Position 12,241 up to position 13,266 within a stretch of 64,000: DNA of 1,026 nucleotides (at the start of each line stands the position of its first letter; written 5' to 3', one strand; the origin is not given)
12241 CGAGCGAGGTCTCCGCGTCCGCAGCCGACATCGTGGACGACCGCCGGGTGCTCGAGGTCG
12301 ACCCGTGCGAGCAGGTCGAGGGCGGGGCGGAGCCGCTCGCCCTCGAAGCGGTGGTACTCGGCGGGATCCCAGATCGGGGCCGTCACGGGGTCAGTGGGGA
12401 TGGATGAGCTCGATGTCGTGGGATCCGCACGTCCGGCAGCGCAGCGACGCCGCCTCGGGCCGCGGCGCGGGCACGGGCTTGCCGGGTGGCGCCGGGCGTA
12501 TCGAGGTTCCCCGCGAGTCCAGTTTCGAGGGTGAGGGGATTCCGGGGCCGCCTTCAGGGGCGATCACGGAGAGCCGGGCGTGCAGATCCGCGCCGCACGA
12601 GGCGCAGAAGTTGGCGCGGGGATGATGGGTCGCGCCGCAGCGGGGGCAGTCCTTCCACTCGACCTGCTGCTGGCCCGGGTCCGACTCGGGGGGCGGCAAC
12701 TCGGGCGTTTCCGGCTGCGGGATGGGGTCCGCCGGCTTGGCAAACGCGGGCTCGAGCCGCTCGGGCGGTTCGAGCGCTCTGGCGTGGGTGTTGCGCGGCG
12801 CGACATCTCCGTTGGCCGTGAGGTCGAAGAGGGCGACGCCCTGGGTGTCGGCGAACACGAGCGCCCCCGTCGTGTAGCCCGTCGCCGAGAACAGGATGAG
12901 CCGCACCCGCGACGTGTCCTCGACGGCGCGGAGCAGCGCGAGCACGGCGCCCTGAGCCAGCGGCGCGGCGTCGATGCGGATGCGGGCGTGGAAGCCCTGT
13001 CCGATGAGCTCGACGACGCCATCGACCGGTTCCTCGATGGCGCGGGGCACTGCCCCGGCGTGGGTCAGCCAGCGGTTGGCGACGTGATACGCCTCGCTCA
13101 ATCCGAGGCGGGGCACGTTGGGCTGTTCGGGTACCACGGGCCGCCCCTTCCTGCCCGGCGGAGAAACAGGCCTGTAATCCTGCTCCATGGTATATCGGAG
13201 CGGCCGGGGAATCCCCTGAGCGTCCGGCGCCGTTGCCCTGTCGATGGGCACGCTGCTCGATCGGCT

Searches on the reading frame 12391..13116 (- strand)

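Call 21: search_protein_families(library=pfam, proteins=[window:12391-13116:-], max_evalue=0.001)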
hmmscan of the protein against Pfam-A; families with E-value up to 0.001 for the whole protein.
window:12391-13116:- (241 aa): 3 families
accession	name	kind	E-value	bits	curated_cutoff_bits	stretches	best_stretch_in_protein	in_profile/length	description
PF13248.11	Zn_ribbon_3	-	1e-06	28.4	27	1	157-178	5-26/26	zinc-ribbon domain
PF12773.13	DZR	-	1e-05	26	27.3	1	151-175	21-45/45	Double zinc ribbon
PF13240.11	Zn_Ribbon_1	-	0.00022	21.4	25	1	157-178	2-23/23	zinc-ribbon domain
